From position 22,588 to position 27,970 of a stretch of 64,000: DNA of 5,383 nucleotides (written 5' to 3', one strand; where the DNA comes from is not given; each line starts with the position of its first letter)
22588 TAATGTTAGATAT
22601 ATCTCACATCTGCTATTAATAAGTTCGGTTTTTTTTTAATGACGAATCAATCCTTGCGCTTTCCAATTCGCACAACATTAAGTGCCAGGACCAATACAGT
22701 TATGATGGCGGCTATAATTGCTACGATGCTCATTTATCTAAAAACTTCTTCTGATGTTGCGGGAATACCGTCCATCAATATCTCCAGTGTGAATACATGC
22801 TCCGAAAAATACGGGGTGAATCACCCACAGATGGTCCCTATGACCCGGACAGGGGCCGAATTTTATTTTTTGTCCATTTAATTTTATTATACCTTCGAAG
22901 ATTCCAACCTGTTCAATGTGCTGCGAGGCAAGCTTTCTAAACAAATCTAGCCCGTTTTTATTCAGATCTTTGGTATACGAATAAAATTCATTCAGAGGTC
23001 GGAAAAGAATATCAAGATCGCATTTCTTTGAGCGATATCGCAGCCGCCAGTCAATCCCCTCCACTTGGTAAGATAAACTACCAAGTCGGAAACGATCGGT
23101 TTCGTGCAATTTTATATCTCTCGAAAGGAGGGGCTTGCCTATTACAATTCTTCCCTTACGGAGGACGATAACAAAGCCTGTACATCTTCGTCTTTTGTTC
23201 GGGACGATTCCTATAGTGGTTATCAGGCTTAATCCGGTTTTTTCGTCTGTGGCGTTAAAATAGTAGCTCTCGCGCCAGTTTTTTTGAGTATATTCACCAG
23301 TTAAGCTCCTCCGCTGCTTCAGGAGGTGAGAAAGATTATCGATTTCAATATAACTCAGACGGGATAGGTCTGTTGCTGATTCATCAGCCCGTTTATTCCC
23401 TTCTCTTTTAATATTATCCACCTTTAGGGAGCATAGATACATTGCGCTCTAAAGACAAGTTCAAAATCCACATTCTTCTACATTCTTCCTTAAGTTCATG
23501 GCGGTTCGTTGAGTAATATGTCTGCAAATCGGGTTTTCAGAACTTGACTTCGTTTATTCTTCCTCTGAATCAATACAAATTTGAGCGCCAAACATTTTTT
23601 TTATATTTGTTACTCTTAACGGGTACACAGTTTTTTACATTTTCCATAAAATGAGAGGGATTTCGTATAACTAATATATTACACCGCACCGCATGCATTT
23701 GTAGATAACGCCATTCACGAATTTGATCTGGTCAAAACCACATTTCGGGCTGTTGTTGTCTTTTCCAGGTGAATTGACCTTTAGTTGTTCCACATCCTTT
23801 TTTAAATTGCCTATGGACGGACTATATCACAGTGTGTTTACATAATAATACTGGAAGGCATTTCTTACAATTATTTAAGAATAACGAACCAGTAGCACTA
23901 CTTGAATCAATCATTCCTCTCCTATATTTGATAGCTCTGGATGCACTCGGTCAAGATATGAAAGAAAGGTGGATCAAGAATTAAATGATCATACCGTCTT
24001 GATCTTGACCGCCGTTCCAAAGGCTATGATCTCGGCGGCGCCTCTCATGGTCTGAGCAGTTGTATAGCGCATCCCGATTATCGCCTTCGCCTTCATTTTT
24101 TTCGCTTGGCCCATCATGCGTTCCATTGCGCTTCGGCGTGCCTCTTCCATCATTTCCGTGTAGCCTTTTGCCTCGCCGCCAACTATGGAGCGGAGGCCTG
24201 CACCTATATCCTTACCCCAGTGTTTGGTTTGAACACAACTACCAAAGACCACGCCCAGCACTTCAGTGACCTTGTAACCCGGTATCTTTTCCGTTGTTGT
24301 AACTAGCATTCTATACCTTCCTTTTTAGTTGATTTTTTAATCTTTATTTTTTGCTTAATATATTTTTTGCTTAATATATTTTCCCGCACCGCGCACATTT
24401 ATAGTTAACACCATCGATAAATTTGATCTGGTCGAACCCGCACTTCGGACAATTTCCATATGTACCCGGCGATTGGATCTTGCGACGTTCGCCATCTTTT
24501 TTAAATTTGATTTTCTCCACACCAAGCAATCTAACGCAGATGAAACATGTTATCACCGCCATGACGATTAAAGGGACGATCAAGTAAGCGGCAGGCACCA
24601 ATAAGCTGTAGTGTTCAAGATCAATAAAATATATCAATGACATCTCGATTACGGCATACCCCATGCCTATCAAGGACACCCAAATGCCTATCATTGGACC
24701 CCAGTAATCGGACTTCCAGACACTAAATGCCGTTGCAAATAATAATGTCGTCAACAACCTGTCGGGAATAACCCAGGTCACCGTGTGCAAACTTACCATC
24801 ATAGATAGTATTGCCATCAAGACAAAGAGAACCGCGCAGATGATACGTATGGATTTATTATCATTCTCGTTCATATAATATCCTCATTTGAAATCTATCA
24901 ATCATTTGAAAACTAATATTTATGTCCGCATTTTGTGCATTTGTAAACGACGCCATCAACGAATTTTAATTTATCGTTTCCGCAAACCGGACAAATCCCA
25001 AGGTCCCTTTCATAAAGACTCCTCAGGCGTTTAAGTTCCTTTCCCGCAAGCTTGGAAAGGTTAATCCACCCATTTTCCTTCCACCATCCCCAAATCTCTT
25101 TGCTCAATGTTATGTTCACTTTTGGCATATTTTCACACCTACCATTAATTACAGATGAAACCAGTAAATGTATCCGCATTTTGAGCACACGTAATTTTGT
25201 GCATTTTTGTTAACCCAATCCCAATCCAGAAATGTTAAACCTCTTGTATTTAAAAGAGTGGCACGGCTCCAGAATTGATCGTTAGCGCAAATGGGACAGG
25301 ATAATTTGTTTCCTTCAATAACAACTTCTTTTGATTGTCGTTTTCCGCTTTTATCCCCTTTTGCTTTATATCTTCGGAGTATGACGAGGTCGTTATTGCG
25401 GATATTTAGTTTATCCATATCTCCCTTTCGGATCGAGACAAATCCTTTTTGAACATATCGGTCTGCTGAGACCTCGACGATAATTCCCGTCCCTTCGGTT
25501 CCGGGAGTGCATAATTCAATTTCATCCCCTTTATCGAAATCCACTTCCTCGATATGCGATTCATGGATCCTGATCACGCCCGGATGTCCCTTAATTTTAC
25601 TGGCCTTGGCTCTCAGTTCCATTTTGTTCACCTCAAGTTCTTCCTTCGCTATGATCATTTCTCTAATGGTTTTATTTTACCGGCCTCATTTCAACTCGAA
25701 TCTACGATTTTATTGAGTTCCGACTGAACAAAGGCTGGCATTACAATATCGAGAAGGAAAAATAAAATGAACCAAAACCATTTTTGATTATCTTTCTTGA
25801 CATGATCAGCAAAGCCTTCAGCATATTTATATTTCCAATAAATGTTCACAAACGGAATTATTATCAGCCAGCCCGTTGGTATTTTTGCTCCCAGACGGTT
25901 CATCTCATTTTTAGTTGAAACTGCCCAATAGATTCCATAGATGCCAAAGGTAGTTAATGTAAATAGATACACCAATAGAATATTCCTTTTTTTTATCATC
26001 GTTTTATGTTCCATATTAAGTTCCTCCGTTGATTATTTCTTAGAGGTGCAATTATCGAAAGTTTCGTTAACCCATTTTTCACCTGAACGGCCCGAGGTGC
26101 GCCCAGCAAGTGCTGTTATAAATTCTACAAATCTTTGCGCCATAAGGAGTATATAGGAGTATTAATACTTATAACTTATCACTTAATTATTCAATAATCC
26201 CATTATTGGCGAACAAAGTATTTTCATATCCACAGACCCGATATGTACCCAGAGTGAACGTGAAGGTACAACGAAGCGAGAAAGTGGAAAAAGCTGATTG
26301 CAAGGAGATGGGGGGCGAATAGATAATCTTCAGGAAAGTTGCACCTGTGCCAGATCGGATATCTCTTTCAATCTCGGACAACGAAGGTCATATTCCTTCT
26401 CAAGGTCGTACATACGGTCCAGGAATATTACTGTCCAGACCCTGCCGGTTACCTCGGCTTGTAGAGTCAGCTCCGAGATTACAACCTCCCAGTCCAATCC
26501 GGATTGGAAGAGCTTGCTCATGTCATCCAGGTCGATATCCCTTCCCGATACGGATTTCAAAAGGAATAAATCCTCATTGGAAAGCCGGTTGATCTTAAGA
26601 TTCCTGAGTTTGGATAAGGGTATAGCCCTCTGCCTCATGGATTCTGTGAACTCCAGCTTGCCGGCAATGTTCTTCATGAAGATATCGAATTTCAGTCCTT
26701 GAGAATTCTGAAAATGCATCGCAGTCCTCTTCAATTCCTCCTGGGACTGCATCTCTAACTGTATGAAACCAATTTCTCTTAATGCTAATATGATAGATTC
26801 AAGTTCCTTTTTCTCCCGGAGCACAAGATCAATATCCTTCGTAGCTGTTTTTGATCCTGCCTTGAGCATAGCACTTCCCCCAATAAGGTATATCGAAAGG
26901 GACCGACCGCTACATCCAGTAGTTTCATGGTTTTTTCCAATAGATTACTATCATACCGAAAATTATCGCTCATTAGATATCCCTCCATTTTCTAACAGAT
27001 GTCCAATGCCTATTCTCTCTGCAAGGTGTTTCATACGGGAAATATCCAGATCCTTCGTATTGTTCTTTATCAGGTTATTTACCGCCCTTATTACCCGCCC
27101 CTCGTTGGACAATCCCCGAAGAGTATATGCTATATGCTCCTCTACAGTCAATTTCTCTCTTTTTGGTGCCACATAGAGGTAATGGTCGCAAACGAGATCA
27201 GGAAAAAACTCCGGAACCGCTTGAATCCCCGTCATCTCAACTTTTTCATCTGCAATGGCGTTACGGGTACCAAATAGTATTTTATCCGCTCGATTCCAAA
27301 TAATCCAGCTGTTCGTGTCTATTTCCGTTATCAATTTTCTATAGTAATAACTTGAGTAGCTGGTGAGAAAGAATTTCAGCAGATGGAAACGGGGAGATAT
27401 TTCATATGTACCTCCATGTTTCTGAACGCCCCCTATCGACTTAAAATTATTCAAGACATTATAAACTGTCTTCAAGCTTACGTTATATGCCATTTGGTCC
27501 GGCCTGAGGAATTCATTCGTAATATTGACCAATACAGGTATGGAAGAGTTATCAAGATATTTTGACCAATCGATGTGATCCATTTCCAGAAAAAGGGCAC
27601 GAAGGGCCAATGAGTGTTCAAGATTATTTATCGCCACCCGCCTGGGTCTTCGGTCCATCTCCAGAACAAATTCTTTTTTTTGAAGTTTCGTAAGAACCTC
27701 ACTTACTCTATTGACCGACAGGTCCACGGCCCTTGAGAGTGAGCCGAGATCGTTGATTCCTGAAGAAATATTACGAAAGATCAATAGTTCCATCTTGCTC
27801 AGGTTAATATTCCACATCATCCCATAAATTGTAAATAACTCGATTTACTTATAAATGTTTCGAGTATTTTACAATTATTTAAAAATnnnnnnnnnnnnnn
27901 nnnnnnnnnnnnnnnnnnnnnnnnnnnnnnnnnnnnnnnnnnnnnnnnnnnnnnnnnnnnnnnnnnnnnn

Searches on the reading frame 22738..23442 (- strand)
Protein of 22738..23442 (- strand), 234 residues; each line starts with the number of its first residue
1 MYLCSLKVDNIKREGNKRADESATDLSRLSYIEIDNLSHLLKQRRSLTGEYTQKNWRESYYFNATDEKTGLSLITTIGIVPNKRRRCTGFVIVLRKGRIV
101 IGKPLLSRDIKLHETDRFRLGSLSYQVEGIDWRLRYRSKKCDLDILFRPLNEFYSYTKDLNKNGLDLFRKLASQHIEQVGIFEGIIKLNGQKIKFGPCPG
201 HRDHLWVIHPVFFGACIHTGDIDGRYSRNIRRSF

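Call 64: search_protein_families(library=pfam, proteins=[window:22738-23442:-], max_evalue=0.001)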
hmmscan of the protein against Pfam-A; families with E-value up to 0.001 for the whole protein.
window:22738-23442:- (234 aa): 1 family
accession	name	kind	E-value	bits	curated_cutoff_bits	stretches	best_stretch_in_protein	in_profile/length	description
PF23213.1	DUF7065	-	0.00058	20.4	27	0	52-206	25-180/183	Domain of unknown function (DUF7065)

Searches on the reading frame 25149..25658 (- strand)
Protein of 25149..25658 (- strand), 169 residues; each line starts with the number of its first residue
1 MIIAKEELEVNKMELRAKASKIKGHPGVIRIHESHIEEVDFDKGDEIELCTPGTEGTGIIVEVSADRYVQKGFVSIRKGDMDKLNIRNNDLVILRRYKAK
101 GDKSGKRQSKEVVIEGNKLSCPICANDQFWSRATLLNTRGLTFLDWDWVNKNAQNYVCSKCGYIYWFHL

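Call 64: search_protein_families(library=pfam, proteins=[window:25149-25658:-], max_evalue=0.001)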
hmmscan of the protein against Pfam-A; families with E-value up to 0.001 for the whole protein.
window:25149-25658:- (169 aa): 1 family
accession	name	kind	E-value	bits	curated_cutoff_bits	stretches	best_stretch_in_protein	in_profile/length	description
PF02359.24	CDC48_N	-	0.00076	20.1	35.1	0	61-96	4-39/85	Cell division protein 48 (CDC48), N-terminal domain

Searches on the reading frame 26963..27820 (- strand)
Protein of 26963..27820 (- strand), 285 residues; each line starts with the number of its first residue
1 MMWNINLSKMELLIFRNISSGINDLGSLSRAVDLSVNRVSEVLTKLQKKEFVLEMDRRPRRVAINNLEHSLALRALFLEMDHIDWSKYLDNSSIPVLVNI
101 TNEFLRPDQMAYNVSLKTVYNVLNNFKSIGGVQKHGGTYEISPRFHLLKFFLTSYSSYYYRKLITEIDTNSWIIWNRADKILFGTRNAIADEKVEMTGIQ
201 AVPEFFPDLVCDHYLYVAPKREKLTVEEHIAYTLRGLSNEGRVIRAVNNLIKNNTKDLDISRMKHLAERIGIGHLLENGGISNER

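Call 20: search_protein_families(library=pfam, proteins=[window:26963-27820:-], max_evalue=0.001)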
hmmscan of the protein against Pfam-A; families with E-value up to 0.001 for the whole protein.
window:26963-27820:- (285 aa): 1 family
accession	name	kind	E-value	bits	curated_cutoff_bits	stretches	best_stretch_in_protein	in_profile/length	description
PF01978.25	TrmB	-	2.3e-05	24.6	25.6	0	20-62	20-62/68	Sugar-specific transcriptional regulator TrmB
